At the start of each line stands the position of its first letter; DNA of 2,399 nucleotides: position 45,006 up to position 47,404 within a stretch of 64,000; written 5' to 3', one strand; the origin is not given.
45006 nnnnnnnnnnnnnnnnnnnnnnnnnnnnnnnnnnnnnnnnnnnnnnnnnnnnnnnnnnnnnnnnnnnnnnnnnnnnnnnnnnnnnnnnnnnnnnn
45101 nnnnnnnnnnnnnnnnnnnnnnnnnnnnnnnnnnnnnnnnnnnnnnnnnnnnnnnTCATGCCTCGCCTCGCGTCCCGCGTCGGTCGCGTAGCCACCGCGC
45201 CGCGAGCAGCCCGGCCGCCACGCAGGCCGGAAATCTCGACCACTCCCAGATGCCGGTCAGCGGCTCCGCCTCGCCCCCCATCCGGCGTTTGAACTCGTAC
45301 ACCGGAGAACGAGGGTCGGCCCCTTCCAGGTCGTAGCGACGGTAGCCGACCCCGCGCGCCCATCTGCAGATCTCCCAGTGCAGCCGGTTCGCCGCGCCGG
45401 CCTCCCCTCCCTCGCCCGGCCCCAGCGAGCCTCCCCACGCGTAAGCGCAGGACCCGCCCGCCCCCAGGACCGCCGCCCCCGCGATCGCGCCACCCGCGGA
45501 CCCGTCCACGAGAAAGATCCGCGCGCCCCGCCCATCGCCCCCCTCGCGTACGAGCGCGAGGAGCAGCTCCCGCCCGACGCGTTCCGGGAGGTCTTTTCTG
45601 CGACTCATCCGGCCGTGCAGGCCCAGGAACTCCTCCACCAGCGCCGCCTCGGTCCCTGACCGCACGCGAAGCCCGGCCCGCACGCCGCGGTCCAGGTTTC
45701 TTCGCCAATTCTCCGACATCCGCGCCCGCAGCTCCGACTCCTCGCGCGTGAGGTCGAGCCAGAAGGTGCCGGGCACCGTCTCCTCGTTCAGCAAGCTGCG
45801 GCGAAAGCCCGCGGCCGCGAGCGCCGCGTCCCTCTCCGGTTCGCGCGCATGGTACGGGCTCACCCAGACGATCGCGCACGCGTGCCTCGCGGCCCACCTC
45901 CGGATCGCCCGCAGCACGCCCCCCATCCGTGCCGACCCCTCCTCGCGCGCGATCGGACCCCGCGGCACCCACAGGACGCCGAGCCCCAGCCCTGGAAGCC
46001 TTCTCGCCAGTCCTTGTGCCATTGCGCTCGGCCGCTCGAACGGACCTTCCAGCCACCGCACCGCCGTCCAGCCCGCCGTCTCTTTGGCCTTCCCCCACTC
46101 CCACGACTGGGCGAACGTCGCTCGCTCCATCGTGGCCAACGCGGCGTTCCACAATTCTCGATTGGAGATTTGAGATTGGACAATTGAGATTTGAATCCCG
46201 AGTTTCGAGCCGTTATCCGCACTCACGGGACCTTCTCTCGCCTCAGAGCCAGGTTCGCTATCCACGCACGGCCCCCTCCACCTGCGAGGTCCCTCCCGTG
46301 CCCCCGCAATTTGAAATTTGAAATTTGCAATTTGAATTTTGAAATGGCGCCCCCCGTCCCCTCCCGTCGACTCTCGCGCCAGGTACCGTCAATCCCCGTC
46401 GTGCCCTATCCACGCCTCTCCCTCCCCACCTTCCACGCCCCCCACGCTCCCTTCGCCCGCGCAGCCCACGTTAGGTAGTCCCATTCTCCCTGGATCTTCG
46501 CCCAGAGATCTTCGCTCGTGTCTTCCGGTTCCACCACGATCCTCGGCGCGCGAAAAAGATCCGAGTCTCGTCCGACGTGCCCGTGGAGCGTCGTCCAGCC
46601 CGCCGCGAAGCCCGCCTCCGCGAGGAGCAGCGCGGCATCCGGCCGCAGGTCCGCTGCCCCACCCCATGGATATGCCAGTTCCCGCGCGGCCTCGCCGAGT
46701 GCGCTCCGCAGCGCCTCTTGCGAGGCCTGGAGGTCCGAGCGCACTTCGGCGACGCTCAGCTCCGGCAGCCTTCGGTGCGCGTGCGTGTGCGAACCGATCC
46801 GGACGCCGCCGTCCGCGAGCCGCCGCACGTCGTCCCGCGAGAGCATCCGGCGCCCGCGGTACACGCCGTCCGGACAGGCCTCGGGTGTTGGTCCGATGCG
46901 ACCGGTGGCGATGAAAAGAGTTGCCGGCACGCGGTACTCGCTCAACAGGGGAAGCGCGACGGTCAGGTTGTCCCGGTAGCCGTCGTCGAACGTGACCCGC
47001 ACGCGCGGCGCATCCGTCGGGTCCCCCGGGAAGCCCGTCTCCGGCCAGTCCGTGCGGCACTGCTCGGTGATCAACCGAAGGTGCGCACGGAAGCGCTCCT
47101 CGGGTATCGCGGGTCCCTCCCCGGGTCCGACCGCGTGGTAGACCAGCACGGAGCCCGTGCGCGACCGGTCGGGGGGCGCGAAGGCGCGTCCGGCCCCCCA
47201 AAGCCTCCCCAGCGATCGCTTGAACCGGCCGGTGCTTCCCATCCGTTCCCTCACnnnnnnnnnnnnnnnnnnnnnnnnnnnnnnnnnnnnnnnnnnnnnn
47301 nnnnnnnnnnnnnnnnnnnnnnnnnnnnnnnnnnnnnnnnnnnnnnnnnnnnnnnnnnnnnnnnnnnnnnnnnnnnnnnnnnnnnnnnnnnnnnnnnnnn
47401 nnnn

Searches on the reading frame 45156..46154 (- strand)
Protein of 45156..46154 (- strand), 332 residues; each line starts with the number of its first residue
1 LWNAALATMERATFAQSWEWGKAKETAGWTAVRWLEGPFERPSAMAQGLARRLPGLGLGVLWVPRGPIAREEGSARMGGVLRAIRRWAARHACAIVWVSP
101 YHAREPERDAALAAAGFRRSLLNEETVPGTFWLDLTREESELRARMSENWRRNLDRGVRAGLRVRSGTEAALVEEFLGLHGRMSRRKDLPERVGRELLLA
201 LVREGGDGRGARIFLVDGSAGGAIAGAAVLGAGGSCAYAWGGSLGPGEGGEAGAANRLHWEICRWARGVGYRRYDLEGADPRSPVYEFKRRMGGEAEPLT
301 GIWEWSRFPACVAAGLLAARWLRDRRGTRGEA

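Call 22: search_protein_families(library=pfam, proteins=[window:45156-46154:-], max_evalue=0.001)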
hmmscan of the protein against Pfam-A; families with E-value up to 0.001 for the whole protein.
window:45156-46154:- (332 aa): 2 families
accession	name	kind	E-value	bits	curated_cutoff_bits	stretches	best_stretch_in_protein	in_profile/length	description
PF13480.13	Acetyltransf_6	-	2.1e-08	34.9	22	1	147-289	4-142/143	Acetyltransferase (GNAT) domain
PF02388.22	FemAB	-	2.1e-06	27.3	24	0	9-104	13-108/406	FemAB family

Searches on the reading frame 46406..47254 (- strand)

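Call 22: search_protein_families(library=pfam, proteins=[window:46406-47254:-], max_evalue=0.001)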
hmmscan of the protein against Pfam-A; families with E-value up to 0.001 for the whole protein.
window:46406-47254:- (282 aa): 1 family
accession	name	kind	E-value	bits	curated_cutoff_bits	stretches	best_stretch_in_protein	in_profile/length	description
PF01522.26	Polysacc_deac_1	-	1.6e-24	86.6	23.1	1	79-202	3-110/124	Polysaccharide deacetylase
